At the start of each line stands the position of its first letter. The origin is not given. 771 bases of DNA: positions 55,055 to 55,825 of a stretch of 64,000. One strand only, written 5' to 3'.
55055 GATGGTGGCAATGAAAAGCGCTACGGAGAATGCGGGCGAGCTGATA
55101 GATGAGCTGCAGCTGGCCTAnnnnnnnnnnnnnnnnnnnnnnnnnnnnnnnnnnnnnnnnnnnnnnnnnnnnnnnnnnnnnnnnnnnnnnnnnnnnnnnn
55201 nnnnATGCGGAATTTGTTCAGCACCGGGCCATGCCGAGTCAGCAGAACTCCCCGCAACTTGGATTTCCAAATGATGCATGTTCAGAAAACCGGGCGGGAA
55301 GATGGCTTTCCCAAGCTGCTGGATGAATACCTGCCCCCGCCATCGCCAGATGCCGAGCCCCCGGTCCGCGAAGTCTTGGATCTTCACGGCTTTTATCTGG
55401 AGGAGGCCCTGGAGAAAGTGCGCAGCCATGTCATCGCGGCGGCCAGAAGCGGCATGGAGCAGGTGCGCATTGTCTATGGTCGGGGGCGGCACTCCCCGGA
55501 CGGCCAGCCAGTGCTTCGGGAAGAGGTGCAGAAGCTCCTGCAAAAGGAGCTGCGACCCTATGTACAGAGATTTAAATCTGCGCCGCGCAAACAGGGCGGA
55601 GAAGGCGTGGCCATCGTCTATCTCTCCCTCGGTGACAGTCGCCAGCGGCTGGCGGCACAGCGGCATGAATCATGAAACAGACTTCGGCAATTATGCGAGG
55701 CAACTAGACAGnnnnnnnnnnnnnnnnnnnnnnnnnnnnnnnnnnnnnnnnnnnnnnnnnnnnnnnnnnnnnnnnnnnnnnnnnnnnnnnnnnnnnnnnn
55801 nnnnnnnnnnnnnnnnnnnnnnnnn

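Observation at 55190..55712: Smr-domain gene inserted inside the ATP synthase operon between atpG and atpD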

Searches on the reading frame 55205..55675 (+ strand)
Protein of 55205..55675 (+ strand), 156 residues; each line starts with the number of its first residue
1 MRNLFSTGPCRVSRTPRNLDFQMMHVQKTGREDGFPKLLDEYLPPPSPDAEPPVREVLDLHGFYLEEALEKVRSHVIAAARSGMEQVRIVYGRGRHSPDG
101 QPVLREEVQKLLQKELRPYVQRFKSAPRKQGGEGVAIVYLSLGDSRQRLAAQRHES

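Call 3: search_protein_families(library=pfam, proteins=[window:55205-55672:+], max_evalue=0.01)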
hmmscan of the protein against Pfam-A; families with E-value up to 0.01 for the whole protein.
window:55205-55672:+ (156 aa): 1 family
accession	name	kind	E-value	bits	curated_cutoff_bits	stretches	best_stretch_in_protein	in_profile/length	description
PF01713.27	Smr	-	3.1e-20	72.5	25.7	1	58-140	1-76/77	Smr domain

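Call 4: search_protein_families(library=ncbifam, proteins=[window:55205-55672:+], max_evalue=1)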
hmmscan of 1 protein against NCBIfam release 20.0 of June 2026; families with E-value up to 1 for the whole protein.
window:55205-55672:+ (156 aa): 3 families
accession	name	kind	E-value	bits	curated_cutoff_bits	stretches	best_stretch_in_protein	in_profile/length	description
TIGR01069.2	mutS2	equivalog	4.6e-13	48.4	400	1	52-140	710-790/790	endonuclease MutS2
NF033154.1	endonuc_SmrA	equivalog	6.4e-10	39.1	180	1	54-153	88-185/189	DNA endonuclease SmrA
NF003432.0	PRK04946.1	equivalog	3.2e-05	23.9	128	1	57-146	97-178/181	endonuclease SmrB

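Call 5: find_homologous_proteins(query=window:55205-55672:+, max_evalue=0.001)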
Query window:55205-55672:+ (156 aa): 3 proteins with E <= 0.001 among 57 candidates.
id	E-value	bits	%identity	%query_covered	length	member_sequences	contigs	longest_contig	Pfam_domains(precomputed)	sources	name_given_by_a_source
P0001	4.1e-98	344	100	100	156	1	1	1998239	PF01713.28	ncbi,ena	-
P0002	1.1e-49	186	74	80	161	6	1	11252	PF01713.28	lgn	-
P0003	6.1e-45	171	64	83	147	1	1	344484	PF01713.28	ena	-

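Call 6: find_encoding_contigs(protein=window:55205-55675:+, flank=6000, max_places=6)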
Protein window:55205-55675:+ (156 aa): no gene with exactly this product is on record in the collection.

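Call 7: find_encoding_contigs(protein=P0002, flank=6000, max_places=4)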
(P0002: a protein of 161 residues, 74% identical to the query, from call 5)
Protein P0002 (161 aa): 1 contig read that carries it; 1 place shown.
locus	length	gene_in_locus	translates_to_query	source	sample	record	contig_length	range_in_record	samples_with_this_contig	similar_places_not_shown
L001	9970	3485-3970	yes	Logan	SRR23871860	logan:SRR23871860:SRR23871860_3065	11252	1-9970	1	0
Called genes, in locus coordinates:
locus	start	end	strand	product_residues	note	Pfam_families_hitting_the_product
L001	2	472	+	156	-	PF00430:ATP-synt_B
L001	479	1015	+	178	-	PF00213:OSCP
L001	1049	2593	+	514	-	PF02874:ATP-synt_ab_N, PF00006:ATP-synt_ab, PF00306:ATP-synt_ab_C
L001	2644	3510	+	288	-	PF00231:ATP-synt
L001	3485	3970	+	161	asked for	PF01713:Smr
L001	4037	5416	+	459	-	PF02874:ATP-synt_ab_N, PF00006:ATP-synt_ab, PF22919:ATP-synt_VA_C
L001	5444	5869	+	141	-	PF02823:ATP-synt_DE_N, PF00401:ATP-synt_DE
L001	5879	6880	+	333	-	PF05987:DUF898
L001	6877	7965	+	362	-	PF23368:DUF7092, PF01435:Peptidase_M48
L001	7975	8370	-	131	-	-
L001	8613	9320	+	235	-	-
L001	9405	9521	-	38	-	-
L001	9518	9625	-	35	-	-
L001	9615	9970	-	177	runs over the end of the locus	-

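Call 8: find_encoding_contigs(protein=P0003, flank=6000, max_places=4)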
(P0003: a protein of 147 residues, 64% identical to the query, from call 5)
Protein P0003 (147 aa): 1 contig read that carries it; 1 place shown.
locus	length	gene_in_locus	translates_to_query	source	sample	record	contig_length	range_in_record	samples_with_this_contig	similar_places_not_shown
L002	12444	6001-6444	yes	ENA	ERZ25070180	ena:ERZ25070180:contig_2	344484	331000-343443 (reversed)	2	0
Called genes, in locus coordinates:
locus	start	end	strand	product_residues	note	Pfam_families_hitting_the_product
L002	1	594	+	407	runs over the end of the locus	-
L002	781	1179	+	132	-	PF03899:ATP-synt_I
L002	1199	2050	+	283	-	PF00119:ATP-synt_A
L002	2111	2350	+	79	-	PF00137:ATP-synt_C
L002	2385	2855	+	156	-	PF00430:ATP-synt_B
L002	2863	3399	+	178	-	PF00213:OSCP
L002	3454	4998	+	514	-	PF02874:ATP-synt_ab_N, PF00006:ATP-synt_ab, PF00306:ATP-synt_ab_C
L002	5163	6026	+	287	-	PF00231:ATP-synt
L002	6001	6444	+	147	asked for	PF01713:Smr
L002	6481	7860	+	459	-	PF02874:ATP-synt_ab_N, PF00006:ATP-synt_ab, PF22919:ATP-synt_VA_C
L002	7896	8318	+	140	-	PF02823:ATP-synt_DE_N, PF00401:ATP-synt_DE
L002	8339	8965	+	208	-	-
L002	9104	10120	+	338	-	PF05987:DUF898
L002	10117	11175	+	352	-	PF23368:DUF7092, PF01435:Peptidase_M48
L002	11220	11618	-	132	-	-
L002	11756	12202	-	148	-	-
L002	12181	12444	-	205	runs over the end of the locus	-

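Call 9: find_encoding_contigs(protein=P0001, flank=6000, max_places=4)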
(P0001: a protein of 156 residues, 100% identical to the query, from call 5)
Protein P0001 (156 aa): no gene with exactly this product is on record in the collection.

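Call 12: search_solved_structures(query=window:55205-55672:+, max_evalue=0.01, show_alignments=4)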
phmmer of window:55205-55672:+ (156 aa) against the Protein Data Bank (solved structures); distinct sequences matched with E-value up to 0.01: 3.
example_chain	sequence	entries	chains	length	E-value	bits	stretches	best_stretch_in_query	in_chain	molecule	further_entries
2zqe_A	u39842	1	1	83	9.2e-05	25.8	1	55-140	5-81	MutS2 protein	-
4och_A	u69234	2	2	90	0.001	22.4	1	57-139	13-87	Endonuclease MutS2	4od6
2d9i_A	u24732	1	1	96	0.0067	19.8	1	55-112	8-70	NEDD4-binding protein 2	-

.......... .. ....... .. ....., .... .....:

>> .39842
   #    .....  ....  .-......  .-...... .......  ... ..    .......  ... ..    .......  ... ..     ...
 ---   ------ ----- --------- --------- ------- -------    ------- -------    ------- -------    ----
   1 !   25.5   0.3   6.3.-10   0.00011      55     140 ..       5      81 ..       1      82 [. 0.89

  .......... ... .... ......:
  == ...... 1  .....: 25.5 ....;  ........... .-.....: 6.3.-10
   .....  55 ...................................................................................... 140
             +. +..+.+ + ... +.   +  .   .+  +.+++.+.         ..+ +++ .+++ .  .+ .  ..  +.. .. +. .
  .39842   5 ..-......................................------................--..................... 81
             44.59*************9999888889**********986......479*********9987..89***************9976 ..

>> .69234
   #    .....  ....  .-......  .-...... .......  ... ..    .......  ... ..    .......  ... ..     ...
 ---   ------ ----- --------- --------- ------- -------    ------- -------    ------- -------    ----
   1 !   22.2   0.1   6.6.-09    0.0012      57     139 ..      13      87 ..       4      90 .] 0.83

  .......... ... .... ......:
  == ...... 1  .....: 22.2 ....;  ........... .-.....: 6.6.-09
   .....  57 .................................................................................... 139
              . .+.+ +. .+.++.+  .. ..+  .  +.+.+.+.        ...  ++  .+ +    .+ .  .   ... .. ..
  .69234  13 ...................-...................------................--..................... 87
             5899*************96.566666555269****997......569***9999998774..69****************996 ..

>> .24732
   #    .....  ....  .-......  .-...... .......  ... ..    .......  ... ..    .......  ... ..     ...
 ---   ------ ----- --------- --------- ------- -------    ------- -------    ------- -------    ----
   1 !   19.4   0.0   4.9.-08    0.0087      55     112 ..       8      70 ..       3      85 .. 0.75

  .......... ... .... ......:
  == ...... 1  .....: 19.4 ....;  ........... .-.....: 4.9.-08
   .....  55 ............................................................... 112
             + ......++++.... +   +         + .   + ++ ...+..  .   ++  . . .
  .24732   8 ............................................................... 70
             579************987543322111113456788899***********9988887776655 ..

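Call 17: search_protein_representatives(protein=window:55205-55672:+)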
Query: 156 residues. Proteins with E-value up to 0.001 (for the whole library): 2177; up to 1e-10: 24; up to 1e-30: 1. The best 150 are listed.
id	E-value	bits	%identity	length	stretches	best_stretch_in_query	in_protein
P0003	2.0e-45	170.9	65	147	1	22-148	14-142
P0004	1.1e-13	67.9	36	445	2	56-120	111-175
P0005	5.7e-13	65.5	41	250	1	55-141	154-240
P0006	5.2e-12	62.4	44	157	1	52-143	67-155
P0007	7.6e-12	61.9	40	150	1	46-140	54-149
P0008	1.0e-11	61.4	39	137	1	32-142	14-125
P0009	1.3e-11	61.1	42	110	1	56-141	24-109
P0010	1.4e-11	61.0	41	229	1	57-141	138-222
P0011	1.4e-11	61.0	49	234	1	55-140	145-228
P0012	1.5e-11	60.9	43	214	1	51-151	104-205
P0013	1.7e-11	60.7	40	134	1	40-141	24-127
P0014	1.8e-11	60.6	37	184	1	45-144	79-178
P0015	3.3e-11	59.8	41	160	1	56-141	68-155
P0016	3.4e-11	59.7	32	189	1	38-140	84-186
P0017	3.7e-11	59.6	40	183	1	45-141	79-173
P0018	3.7e-11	59.6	39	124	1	34-138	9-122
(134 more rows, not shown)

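Call 20: list_cluster_members(proteins=[P0001, P0002, P0003])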
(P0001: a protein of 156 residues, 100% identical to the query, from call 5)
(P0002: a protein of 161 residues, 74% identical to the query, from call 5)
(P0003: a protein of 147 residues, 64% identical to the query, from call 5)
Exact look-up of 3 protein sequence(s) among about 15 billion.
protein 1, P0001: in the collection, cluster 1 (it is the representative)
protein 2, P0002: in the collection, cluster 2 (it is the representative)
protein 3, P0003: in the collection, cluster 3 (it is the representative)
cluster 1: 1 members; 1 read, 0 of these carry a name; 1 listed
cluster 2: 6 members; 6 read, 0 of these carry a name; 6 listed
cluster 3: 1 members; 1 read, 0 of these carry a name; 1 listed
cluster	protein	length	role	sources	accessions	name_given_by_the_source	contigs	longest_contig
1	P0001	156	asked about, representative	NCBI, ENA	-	-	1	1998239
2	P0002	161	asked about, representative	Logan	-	-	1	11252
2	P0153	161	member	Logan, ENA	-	-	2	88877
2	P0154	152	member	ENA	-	-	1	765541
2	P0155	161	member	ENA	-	-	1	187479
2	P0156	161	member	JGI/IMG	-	-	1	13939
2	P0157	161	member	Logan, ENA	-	-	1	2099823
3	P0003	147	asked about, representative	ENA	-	-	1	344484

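Call 28: find_related_loci(query=A1, collection=metagenome_contigs, flank=5000)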
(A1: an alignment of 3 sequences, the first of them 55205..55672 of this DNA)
Query A1 (156 aa) in metagenome_contigs; peptide patterns used: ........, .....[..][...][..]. (x = any residue, [..] = any of these).
155 stretches matched a pattern; 6 encode a relative of the query (tblastn E <= 1e-3); 6 distinct loci.
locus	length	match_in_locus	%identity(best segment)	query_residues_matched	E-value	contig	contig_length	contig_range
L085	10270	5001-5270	36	46-140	1e-10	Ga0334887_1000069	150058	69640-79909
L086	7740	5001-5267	36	57-148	1e-10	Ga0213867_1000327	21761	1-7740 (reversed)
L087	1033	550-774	37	57-119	3e-9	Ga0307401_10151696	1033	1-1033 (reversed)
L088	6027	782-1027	36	57-141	9e-9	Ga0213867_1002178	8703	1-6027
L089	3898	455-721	33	57-148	8e-8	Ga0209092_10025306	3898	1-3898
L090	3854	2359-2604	33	57-141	5e-7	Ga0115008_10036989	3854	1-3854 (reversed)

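Call 38: predict_structure(alignment_id=A3)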
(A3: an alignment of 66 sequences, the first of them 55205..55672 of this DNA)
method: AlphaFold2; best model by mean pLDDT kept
length: 156 residues; sequences in the alignment: 66
mean_pLDDT: 78.9   pTM: 0.62
mean pLDDT of the five models: 78.9, 78.2, 78.2, 78.1, 77.4
residues with pLDDT >= 90: 65; 70-90: 37; 50-70: 47; < 50: 7
segments of 3 or more residues with pLDDT < 50: 1-4
pLDDT, mean of each block of 10 residues (from residue 1): 52 53 61 72 75 79 92 96 93 71 88 96 93 93 72 75
secondary structure, 60 per line:
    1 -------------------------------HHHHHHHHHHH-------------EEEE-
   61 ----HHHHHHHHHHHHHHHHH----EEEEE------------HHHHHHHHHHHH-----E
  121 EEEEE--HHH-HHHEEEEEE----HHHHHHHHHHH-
elements in order: H32-42 E56-59 H65-81 E86-90 H103-114 E120-125 E135-140 H145-155

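Call 41: fold_search(model_id=the predicted structure, library=pdb)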
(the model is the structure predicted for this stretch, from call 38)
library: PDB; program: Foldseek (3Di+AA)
matches with E <= 10: 986; with E <= 0.001: 9
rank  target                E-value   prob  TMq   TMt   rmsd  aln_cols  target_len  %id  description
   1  4och                  8.4e-07  1.00  0.48  0.88   2.2        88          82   30  Apo structure of Smr domain of MutS2 from Deinococcus radiodurans (released 2014-06-25)
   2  2zqe                  1.2e-06  1.00  0.48  0.91   1.7        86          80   30  Crystal structure of the Smr domain of Thermus thermophilus MutS2 (released 2008-09-30)
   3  9a5o_B                7.1e-06  1.00  0.46  0.09   2.4        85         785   30  Integrative model of YABR-MUTS2 by crosslinking MS and deep learning (released 2024-09-18)
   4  8r55_z                2.8e-05  1.00  0.45  0.50   9.3        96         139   28  Bacillus subtilis MutS2-collided disome complex (collided 70S) (released 2024-01-17)
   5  3qd7                  1.0e-04  1.00  0.49  0.57   2.9        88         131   28  Crystal structure of YdaL, a stand-alone small MutS-related protein from Escherichia coli (released 2011-06-22)
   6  3fau_B                1.4e-04  1.00  0.40  0.72   3.8        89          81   27  Crystal Structure of human small-MutS related domain (released 2009-12-15)
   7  7qgr_v                4.4e-04  1.00  0.46  0.42   6.6       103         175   19  Structure of the SmrB-bound E. coli disome - collided 70S ribosome (released 2022-06-22)
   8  8qpp_W                6.2e-04  1.00  0.44  0.75   2.9        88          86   30  Bacillus subtilis MutS2-collided disome complex (stalled 70S) (released 2023-12-27)
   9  2vkc_MODEL_1_A        8.7e-04  1.00  0.43  0.62  14.3       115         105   25  Solution structure of the B3BP Smr domain (released 2008-10-14)
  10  6neq_z                4.0e-03  0.97  0.36  0.29   7.6       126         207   14  Structure of human mitochondrial translation initiation factor 3 bound to the small ribosomal subunit-Class-II (released 2019-02-27)
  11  6rw4_8                5.6e-03  0.99  0.41  0.35   8.0       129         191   16  Structure of human mitochondrial 28S ribosome in complex with mitochondrial IF3 (released 2020-06-03)
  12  2crq_MODEL_1_A        1.0e-02  0.93  0.35  0.44   8.6       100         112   17  Solution structure of C-terminal domain of RIKEN cDNA 2810012L14 (released 2005-11-20)
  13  7ooc_G                2.9e-02  0.82  0.28  0.31   4.8        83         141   12  Mycoplasma pneumoniae 30S subunit of ribosomes in chloramphenicol-treated cells (released 2022-05-25)
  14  8p8v_G                3.1e-02  0.94  0.31  0.33   4.4        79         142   11  Mycoplasma pneumoniae di-ribosome in chloramphenicol-treated cells (leading 70S) (released 2024-11-20)
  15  1tig                  3.8e-02  0.89  0.35  0.54   4.5        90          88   10  TRANSLATION INITIATION FACTOR 3 C-TERMINAL DOMAIN (released 1995-12-07)
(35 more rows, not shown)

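Call 42: find_encoding_contigs(protein=P0008, flank=5000, max_places=4)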
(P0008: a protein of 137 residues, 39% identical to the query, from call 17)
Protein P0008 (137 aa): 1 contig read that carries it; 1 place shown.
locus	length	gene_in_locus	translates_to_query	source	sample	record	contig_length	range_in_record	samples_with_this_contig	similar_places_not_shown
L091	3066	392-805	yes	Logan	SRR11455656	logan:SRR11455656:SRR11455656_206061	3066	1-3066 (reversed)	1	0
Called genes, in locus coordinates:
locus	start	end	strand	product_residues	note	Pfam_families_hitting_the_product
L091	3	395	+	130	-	?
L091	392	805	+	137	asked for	PF01713:Smr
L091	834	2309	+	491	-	PF02874:ATP-synt_ab_N, PF00006:ATP-synt_ab, PF22919:ATP-synt_VA_C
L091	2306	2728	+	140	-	PF02823:ATP-synt_DE_N, PF00401:ATP-synt_DE (weak)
